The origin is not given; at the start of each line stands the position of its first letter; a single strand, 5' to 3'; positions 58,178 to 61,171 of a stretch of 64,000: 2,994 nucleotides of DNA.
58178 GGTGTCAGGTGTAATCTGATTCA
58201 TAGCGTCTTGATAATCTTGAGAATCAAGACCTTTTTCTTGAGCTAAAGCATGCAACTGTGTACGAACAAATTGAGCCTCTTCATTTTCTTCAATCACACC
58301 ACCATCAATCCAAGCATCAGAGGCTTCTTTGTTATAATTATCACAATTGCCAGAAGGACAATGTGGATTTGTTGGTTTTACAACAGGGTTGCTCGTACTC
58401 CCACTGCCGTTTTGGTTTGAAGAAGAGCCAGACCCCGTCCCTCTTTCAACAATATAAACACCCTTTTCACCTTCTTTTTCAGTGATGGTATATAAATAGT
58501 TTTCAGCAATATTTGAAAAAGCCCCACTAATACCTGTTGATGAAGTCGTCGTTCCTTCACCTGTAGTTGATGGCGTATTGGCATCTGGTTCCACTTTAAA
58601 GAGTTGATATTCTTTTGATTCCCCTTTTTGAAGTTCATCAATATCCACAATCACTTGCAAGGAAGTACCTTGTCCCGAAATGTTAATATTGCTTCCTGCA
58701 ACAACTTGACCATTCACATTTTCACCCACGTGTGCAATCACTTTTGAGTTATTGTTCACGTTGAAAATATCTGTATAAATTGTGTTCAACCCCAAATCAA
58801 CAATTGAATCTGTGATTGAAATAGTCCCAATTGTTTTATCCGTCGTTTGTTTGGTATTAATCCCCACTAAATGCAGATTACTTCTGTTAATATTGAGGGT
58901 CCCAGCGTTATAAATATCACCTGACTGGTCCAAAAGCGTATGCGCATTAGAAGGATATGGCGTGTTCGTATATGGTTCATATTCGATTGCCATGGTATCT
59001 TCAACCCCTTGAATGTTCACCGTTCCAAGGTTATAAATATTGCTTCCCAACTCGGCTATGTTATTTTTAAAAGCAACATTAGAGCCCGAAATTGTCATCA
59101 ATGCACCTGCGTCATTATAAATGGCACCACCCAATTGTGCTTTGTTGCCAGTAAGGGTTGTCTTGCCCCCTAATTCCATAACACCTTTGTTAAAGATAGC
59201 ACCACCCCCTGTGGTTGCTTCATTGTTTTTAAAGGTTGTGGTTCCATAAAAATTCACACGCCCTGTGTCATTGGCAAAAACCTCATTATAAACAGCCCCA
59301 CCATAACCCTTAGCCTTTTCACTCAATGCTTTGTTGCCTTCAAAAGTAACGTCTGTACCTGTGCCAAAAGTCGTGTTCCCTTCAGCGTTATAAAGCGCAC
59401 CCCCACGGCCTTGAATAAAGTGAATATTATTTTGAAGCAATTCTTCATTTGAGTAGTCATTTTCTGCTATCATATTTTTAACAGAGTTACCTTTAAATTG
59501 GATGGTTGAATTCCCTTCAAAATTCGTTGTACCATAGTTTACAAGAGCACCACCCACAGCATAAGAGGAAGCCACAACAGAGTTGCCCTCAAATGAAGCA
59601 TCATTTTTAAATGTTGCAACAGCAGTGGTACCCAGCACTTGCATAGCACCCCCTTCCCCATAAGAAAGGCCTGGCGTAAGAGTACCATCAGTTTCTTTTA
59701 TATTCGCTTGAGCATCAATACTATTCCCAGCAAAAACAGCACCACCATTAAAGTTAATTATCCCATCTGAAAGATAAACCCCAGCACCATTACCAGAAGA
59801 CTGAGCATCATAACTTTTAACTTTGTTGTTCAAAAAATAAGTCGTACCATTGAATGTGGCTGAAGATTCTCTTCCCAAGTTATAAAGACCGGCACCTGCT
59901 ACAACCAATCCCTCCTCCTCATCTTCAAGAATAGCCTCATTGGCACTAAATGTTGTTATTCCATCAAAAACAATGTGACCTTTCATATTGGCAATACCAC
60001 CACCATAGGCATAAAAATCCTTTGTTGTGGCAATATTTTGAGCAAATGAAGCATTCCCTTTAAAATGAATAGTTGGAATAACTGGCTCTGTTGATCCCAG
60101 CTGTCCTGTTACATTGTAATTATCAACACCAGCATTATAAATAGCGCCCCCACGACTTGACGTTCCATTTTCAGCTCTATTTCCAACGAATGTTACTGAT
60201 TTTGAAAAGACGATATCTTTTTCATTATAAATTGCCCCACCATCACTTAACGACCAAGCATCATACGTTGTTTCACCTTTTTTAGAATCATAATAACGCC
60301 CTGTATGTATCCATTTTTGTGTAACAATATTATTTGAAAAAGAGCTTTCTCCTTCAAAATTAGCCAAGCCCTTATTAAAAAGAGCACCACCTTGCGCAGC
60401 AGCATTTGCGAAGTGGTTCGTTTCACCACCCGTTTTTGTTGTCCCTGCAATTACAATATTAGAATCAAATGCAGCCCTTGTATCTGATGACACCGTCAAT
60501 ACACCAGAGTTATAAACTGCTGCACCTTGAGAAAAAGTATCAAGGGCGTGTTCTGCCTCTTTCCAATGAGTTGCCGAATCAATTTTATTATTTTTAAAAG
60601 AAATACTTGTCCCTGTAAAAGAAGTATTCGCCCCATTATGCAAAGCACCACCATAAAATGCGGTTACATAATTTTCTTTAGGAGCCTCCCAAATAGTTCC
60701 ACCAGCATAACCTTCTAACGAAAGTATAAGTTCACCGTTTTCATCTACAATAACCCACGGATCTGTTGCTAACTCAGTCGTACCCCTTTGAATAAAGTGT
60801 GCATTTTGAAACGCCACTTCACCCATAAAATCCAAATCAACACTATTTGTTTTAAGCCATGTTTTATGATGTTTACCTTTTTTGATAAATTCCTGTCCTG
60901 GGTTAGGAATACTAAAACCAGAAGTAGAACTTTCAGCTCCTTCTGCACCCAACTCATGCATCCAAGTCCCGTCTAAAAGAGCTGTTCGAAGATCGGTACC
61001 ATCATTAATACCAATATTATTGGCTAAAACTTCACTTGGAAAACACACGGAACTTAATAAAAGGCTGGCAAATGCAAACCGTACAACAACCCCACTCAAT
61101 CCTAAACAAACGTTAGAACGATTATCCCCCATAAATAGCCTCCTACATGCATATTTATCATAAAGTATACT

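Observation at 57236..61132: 1298-aa autotransporter whose passenger is built from Pmp-type GGA[ILV]/FxxN repeats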

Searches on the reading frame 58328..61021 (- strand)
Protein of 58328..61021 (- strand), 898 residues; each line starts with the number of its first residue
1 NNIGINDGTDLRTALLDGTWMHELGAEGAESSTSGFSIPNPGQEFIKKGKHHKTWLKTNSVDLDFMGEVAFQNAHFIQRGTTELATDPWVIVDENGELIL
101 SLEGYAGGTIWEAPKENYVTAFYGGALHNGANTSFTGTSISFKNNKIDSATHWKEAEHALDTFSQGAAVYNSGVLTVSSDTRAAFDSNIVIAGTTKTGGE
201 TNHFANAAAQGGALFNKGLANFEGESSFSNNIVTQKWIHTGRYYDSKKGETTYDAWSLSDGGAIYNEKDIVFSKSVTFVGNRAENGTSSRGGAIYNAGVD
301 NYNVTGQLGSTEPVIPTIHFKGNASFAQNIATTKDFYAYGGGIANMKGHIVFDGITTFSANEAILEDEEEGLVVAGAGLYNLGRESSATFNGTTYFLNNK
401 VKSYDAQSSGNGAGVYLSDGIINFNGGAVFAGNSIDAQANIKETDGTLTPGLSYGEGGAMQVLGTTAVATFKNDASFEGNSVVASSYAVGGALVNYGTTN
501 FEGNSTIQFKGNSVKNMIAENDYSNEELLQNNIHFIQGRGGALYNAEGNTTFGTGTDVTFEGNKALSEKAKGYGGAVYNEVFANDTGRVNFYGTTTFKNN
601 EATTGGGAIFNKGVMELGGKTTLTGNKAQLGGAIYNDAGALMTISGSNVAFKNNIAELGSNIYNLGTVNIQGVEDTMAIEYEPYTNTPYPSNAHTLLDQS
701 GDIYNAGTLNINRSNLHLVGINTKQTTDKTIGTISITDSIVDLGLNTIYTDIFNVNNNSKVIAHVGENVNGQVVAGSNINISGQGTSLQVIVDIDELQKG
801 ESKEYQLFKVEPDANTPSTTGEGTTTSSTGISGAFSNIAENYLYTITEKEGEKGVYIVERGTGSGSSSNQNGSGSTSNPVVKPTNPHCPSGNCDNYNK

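Call 39: predict_structure(alignment_id=A2)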
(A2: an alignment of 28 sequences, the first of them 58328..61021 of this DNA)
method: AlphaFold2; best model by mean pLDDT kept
length: 898 residues; sequences in the alignment: 28
mean_pLDDT: 78.8   pTM: 0.83
mean pLDDT of the five models: 78.8, 78.2, 78.2, 77.2, 75.3
residues with pLDDT >= 90: 390; 70-90: 251; 50-70: 147; < 50: 110
segments of 3 or more residues with pLDDT < 50: 1-37, 39-42, 44-52, 86-88, 103-107, 302-310, 816-826, 864-885
pLDDT, mean of each block of 10 residues (from residue 1): 36 34 29 40 43 57 76 69 50 52 50 64 79 86 84 72 88 94 95 73 80 95 98 80 53 74 96 98 92 87 43 84 98 89 95 99 83 89 94 98 78 95 98 89 71 87 94 98 90 96 97 88 77 79 93 97 88 94 78 97 96 94 95 94 89 89 95 74 54 56 88 84 65 92 84 92 84 88 89 78 90 52 53 82 79 88 44 36 47 52
secondary structure, 60 per line:
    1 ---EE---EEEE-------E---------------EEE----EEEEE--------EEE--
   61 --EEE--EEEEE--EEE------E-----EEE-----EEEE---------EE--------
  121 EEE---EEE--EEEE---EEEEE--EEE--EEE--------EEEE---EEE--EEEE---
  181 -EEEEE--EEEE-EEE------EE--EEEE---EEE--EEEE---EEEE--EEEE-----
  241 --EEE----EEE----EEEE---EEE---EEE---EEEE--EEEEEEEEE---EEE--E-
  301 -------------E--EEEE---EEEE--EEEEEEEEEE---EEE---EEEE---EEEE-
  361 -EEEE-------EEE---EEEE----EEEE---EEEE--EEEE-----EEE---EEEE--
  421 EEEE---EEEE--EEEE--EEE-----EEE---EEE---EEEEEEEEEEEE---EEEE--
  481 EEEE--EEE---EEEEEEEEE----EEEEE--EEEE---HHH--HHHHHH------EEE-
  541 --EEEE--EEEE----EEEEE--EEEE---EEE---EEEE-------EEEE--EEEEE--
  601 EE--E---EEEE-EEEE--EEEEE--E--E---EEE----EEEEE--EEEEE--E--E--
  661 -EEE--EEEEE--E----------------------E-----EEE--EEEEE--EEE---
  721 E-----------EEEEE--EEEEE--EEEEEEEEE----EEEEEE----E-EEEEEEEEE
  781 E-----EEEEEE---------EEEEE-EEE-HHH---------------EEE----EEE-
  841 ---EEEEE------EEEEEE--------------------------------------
elements in order (helices of 4 or more, strands of 3 or more residues): E9-12 E36-38 E43-47 E56-58 E63-65 E68-72 E75-77 E90-92 E98-101 E121-123 E127-129 E132-135 E139-143 E146-148 E151-153 E162-165 E169-171 E174-177 E182-186 E189-192 E194-196 E207-210 E214-216 E219-222 E226-229 E232-235 E243-245 E250-252 E257-260 E264-266 E270-272 E276-279 E282-290 E294-296 E317-320 E324-327 E330-339 E343-345 E349-352 E356-359 E362-365 E373-375 E379-382 E387-390 E394-397 E400-403 E409-411 E415-418 E421-424 E428-431 E434-437 E440-442 E448-450 E454-456 E460-471 E475-478 E481-484 E487-489 E493-501 E506-510 E513-516 H525-530 E537-539 E543-546 E549-552 E557-561 E564-567 E571-573 E577-580 E588-591 E594-598 E609-612 E614-617 E620-624 E634-636 E641-645 E648-652 E662-664 E667-671 E703-705 E708-712 E715-717 E733-737 E740-744 E747-755 E760-765 E772-781 E787-792 E802-806 E808-810 E830-832 E837-839 E844-848 E855-860
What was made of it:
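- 59033..60652 (-): Pmp-type repeat region, residues 161-700: 13 paired GGA-like to FxxN units forming beta-helix rungs. The AF2 model is almost all short strands, with pLDDT mostly 85-98 (call 39).
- The first roughly 50 residues of the mature protein are modelled with low confidence (call 39). The repeat region is a regular Pmp-type solenoid with no inserted globular domain (call 39).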

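Call 46: fold_search(model_id=the predicted structure, library=pdb)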
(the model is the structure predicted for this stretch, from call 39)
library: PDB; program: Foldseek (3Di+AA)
matches with E <= 10: 88; with E <= 0.001: 0
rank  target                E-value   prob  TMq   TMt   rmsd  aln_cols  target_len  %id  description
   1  7koh_D                1.3e-03  0.69  0.15  0.20  20.7       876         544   10  Crystal structure of antigen 43 from Escherichia coli EDL933 (released 2022-03-09)
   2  1wxr                  1.6e-03  0.82  0.22  0.20  19.7      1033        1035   10  Crystal structure of Heme Binding protein, an autotransporter hemoglobine protease from pathogenic Escherichia coli (released 2005-03-01)
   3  7koh_B                2.7e-03  0.57  0.15  0.20  20.3       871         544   10  Crystal structure of antigen 43 from Escherichia coli EDL933 (released 2022-03-09)
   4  7koh_C                2.8e-03  0.51  0.14  0.19  20.7       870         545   10  Crystal structure of antigen 43 from Escherichia coli EDL933 (released 2022-03-09)
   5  7jvi_A                5.5e-03  0.63  0.14  0.24  16.4       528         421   10  Crystal structure of a beta-helix domain retrieved from capybara gut metagenome (released 2021-09-08)
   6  7ko9                  5.5e-03  0.63  0.16  0.23  19.6       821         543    9  Crystal structure of antigen 43 from uropathogenic Escherichia coli UTI89 (released 2022-03-09)
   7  5j44_A                6.0e-03  0.60  0.21  0.19  20.9       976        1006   10  Crystal structure of the Secreted Extracellular protein A (SepA) from Shigella flexneri (released 2017-04-12)
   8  3sze                  1.4e-02  0.60  0.20  0.20  19.0       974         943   11  Crystal structure of the passenger domain of the E. coli autotransporter EspP (released 2011-10-12)
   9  3h09_A                1.5e-02  0.51  0.19  0.18  18.1       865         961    8  The structure of Haemophilus influenzae IgA1 protease (released 2009-04-21)
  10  3h09_B                2.7e-02  0.41  0.19  0.18  17.6       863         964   10  The structure of Haemophilus influenzae IgA1 protease (released 2009-04-21)
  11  3syj                  2.9e-02  0.35  0.17  0.16  19.0       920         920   10  Crystal structure of the Haemophilus influenzae Hap adhesin (released 2011-08-24)
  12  9mne_A                3.9e-02  0.41  0.21  0.21  19.2       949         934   11  Crystal structure of enteropathogenic Escherichia coli EspC (released 2025-10-29)
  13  9mne_B                7.1e-02  0.35  0.24  0.23  17.1       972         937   11  Crystal structure of enteropathogenic Escherichia coli EspC (released 2025-10-29)
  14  8e7f                  9.8e-02  0.94  0.12  0.17  11.3       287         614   10  Crystal structure of the autotransporter Ssp from Serratia marcescens. (released 2023-03-08)
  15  8yk1_A                9.8e-02  0.04  0.09  0.09  27.0       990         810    8  Blood group B alpha-1,3-galactosidase AgaBb from Bifidobacterium bifidum, construct 23-844 (released 2024-07-10)
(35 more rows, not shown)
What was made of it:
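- Ag43 is the top Foldseek PDB hit, though weak (E 1e-3, call 46).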
